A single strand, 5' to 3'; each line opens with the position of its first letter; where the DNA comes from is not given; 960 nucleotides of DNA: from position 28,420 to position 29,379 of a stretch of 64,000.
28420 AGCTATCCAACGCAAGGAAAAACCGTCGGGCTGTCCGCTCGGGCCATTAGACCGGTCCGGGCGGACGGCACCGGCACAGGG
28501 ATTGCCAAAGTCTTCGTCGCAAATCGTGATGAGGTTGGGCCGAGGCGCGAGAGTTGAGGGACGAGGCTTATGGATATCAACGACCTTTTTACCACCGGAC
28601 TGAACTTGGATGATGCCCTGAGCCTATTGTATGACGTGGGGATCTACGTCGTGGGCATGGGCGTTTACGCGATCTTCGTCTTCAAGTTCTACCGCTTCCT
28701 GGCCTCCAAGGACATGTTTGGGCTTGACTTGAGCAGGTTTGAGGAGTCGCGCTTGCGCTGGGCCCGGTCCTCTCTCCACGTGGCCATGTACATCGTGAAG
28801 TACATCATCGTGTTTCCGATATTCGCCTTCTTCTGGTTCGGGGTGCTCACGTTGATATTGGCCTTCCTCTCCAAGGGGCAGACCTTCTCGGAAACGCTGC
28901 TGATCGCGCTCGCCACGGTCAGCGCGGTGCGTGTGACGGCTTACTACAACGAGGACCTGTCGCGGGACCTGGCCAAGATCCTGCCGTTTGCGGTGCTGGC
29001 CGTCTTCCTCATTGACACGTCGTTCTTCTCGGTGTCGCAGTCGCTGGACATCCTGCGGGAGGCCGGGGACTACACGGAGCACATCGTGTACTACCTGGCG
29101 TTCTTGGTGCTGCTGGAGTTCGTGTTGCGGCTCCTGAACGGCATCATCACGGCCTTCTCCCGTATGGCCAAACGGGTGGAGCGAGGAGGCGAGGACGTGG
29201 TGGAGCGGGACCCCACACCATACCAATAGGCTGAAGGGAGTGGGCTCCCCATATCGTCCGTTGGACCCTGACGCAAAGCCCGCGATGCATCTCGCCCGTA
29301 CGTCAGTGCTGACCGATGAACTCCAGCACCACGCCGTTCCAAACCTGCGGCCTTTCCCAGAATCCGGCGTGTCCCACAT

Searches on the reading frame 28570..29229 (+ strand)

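Call 3: search_protein_families(library=pfam, proteins=[window:28570-29229:+], max_evalue=0.1)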
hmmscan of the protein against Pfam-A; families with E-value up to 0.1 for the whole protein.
window:28570-29229:+ (219 aa): 1 family
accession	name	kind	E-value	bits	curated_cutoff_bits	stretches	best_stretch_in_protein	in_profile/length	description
PF11189.13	DUF2973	-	0.053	14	22.2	0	171-202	3-34/68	Protein of unknown function (DUF2973)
